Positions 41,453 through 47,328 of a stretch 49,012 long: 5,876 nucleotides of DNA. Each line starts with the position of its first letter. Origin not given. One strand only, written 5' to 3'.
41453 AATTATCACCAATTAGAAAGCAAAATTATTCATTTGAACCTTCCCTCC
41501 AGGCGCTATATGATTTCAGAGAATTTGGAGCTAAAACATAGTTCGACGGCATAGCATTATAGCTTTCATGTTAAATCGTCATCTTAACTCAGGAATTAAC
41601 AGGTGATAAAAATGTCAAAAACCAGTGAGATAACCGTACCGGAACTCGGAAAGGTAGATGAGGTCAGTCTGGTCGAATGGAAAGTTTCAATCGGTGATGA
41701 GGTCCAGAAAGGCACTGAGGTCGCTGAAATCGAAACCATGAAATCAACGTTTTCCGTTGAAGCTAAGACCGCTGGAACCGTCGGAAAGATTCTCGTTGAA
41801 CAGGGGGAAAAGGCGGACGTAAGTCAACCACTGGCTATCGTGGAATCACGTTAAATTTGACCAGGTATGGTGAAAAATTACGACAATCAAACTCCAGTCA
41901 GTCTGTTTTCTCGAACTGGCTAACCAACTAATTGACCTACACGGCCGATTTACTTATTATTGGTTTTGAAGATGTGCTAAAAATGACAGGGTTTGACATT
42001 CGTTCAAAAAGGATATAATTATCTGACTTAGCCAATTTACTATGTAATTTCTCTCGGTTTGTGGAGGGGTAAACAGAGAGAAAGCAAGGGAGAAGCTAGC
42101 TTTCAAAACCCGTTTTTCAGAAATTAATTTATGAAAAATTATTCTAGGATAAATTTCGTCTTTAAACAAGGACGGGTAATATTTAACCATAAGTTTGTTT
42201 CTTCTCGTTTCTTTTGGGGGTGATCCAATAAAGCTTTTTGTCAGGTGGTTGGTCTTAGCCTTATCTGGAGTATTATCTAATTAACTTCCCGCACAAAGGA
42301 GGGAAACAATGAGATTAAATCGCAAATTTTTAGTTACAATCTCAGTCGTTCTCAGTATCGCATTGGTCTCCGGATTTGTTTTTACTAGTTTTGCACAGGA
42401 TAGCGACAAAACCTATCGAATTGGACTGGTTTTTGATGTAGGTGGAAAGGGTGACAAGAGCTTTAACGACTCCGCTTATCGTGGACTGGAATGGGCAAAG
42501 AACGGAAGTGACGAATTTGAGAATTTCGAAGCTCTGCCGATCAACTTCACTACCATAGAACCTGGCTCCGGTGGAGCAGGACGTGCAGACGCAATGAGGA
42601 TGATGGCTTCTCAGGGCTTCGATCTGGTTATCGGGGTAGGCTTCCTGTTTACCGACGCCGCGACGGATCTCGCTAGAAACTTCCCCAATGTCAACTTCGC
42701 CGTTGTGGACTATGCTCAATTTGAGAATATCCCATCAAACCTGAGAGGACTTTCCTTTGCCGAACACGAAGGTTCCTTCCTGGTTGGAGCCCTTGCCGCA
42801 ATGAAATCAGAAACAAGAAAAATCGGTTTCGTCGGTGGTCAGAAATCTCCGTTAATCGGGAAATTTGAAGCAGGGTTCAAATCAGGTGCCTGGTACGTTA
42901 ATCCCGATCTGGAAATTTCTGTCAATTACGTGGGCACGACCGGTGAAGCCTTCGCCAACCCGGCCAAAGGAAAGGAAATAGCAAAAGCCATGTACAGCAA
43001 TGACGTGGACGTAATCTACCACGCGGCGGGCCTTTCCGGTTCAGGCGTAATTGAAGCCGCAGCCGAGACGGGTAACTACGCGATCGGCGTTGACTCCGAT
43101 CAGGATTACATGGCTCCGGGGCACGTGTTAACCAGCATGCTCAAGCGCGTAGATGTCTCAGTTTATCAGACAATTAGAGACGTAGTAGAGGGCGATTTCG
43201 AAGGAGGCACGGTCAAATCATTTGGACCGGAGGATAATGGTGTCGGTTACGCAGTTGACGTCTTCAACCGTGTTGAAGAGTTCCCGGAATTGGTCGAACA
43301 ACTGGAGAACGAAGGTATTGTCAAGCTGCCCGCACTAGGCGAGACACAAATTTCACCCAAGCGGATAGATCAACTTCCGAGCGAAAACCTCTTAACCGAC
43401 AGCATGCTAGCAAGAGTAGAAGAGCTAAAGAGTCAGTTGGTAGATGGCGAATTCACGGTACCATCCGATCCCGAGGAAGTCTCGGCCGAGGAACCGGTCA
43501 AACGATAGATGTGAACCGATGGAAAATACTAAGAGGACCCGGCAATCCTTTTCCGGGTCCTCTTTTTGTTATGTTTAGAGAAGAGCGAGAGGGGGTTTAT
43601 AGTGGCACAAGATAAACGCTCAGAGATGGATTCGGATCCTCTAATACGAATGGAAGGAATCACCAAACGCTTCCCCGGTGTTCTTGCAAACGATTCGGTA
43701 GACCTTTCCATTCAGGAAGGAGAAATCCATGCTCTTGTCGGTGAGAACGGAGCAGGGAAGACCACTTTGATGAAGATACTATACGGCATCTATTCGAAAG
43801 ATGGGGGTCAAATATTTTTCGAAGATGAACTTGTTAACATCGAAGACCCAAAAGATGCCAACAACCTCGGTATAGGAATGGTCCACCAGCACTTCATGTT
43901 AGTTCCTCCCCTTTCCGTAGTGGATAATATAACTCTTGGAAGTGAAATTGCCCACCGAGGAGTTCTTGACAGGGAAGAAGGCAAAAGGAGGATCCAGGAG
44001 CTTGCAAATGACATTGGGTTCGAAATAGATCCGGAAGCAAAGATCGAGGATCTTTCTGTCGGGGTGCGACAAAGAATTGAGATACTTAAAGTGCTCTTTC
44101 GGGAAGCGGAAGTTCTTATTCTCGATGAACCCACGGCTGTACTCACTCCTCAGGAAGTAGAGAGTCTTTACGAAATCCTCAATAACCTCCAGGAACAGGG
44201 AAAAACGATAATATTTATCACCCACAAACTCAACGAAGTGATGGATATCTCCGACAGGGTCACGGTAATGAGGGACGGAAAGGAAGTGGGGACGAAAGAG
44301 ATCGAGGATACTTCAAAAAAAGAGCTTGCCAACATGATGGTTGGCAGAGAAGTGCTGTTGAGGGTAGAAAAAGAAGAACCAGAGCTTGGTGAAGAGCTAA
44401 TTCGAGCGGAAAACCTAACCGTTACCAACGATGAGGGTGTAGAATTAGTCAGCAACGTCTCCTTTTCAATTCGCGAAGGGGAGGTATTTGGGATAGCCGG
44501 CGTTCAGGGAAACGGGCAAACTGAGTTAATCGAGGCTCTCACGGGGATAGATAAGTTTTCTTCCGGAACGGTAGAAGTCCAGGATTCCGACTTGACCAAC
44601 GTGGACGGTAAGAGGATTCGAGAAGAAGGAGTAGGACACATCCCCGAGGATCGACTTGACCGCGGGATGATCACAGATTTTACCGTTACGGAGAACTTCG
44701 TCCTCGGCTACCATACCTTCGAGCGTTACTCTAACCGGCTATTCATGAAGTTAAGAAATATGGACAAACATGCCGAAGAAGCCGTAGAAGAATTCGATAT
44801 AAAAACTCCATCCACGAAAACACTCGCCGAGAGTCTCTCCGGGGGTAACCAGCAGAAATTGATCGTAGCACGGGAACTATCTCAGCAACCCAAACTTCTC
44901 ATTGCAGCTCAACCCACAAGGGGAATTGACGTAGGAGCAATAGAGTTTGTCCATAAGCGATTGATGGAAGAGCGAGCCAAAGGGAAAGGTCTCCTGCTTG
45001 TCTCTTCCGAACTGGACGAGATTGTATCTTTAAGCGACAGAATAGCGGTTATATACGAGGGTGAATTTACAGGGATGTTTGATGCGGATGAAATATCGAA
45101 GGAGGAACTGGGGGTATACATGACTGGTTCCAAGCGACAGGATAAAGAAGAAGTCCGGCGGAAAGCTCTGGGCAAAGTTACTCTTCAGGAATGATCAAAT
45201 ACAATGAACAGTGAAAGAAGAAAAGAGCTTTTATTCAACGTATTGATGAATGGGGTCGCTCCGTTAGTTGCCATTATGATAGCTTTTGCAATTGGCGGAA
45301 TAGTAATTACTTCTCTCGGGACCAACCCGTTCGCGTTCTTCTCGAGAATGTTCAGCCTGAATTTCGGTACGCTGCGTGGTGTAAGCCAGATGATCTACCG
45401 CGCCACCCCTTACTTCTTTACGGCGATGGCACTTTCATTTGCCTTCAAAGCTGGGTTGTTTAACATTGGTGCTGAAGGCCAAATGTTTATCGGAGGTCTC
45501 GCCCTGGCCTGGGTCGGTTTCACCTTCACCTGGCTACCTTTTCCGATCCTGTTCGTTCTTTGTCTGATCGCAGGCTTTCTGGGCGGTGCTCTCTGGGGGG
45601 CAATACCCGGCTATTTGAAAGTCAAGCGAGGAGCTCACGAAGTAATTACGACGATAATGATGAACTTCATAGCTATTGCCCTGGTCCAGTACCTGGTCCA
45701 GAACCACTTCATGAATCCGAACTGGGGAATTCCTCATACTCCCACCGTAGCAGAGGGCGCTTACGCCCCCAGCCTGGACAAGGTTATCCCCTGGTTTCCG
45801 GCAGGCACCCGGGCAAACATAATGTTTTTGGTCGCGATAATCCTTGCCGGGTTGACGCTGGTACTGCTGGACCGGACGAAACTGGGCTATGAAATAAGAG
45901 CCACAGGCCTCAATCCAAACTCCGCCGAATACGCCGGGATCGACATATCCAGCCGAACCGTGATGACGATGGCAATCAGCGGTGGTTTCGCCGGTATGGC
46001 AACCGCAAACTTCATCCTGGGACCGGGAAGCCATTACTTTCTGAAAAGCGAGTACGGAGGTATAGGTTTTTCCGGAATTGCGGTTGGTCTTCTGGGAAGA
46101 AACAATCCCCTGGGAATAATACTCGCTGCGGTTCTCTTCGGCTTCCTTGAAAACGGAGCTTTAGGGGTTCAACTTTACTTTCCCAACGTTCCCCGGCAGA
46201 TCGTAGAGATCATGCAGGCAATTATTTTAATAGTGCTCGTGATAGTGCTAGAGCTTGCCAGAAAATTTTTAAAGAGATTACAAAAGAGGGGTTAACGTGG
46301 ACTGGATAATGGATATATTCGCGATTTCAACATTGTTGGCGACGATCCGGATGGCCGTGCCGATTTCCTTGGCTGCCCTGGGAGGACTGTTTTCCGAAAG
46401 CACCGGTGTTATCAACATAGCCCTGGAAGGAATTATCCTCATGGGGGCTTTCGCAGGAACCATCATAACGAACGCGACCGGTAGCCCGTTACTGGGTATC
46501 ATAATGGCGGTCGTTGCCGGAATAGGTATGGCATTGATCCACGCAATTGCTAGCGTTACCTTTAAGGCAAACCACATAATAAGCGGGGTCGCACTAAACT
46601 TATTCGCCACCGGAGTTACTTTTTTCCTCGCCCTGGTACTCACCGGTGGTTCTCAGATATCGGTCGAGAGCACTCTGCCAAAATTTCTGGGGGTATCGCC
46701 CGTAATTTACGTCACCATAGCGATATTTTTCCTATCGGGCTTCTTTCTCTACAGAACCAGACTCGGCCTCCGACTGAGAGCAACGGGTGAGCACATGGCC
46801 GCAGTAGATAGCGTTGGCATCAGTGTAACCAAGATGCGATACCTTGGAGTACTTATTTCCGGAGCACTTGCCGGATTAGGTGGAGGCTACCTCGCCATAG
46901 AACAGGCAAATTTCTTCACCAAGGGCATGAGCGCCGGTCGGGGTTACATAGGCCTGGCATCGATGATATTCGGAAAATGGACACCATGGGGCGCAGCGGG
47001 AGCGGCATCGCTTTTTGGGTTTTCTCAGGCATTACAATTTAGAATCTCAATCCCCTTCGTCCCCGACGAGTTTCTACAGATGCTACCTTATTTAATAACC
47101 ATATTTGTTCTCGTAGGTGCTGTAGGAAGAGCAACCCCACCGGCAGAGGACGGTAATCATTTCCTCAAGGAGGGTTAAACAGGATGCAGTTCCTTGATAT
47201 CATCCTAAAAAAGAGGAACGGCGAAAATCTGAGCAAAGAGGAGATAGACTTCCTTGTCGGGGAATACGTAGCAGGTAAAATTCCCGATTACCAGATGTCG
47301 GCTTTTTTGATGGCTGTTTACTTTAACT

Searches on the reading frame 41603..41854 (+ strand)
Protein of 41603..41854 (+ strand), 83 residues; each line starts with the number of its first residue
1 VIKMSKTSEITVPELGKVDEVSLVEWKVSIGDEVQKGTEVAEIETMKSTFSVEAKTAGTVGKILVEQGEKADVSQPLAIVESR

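Call 9: search_protein_families(library=pfam, proteins=[window:41603-41854:+])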
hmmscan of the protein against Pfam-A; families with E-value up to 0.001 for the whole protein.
window:41603-41854:+ (83 aa): 1 family
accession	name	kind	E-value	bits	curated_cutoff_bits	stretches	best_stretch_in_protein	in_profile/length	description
PF00364.28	Biotin_lipoyl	-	2.6e-19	69.3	22.1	1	9-79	2-72/73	Biotin-requiring enzyme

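Call 19: find_encoding_contigs(protein=window:41603-41854:+, flank=3000, max_places=10)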
Protein window:41603-41854:+ (83 aa): no gene with exactly this product is on record in the collection.

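Call 21: find_encoding_contigs(protein=window:41612-41854:+, flank=3000, max_places=10)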
Protein window:41612-41854:+ (80 aa): 1 contig read that carries it; 1 place shown.
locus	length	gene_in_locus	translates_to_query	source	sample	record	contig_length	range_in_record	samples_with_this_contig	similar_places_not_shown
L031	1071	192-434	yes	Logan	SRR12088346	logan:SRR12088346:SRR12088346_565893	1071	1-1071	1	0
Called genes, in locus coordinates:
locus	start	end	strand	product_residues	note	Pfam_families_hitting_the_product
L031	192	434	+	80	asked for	PF00364:Biotin_lipoyl, PF25997:BSH_YhbJ (weak), PF25917:BSH_RND (weak)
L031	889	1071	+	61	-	?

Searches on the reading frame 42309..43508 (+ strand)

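Call 9: search_protein_families(library=pfam, proteins=[window:42309-43508:+])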
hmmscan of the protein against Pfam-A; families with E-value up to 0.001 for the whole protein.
window:42309-43508:+ (399 aa): 1 family
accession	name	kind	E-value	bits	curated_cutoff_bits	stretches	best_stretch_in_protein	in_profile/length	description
PF02608.20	Bmp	-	2.6e-65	220.8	24.1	1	41-325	6-280/301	ABC transporter substrate-binding protein PnrA-like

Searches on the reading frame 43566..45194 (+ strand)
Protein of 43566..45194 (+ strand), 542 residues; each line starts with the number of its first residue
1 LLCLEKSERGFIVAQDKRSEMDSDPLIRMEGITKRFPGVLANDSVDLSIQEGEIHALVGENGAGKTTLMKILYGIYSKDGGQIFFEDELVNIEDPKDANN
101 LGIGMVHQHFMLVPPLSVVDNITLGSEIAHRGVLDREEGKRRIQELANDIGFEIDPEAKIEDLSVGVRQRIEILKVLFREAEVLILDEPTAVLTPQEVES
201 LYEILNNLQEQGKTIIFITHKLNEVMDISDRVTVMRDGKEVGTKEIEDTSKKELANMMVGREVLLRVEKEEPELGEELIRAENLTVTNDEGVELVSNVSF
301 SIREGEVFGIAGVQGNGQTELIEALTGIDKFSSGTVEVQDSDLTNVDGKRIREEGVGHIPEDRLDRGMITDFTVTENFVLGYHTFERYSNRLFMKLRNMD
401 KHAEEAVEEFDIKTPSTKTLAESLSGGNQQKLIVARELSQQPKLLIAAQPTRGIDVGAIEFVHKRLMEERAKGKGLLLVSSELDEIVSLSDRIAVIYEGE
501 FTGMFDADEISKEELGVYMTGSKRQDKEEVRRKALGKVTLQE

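Call 51: search_protein_families(library=pfam, max_evalue=0.00001, proteins=[window:43566-45194:+])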
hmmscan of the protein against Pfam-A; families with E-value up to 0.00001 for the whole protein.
window:43566-45194:+ (542 aa): 2 families
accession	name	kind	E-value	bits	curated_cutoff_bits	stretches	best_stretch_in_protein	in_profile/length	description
PF00005.33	ABC_tran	-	1e-52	178.8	25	2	44-191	3-137/137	ABC transporter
PF13304.12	AAA_21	-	4.3e-11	43.9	27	0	159-223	234-301/304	AAA domain, putative AbiEii toxin, Type IV TA system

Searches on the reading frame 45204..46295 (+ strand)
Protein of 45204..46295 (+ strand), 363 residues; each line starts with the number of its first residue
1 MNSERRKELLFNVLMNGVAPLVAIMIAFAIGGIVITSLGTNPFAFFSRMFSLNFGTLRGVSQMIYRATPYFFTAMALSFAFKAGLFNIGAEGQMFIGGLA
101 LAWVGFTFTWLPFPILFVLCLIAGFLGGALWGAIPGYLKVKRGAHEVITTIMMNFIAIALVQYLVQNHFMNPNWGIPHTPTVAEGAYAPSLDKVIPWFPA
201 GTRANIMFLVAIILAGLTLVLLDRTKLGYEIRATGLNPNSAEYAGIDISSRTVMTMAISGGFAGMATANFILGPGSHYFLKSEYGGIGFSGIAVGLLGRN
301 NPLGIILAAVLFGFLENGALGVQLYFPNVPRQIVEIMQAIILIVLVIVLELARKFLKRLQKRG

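Call 51: search_protein_families(library=pfam, max_evalue=0.00001, proteins=[window:45204-46295:+])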
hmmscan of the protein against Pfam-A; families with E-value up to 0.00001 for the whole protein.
window:45204-46295:+ (363 aa): 1 family
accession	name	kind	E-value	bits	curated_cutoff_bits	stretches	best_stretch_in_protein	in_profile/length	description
PF02653.21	BPD_transp_2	-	8.9e-45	153.4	26.8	1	61-348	3-268/269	Branched-chain amino acid transport system / permease component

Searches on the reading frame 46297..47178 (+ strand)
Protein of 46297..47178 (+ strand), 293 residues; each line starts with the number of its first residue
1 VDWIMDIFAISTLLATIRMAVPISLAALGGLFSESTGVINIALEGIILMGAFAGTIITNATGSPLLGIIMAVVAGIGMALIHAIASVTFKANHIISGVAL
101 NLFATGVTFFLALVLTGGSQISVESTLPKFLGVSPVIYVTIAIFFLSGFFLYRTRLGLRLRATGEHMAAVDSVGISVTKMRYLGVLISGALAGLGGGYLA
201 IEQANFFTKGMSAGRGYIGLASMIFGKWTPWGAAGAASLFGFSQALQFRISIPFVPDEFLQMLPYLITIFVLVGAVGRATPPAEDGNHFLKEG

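Call 51: search_protein_families(library=pfam, max_evalue=0.00001, proteins=[window:46297-47178:+])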
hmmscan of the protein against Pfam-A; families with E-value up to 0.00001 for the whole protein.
window:46297-47178:+ (293 aa): 1 family
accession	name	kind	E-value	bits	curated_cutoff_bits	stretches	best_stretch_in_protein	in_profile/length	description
PF02653.21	BPD_transp_2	-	2.1e-36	125.9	26.8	1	13-272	2-269/269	Branched-chain amino acid transport system / permease component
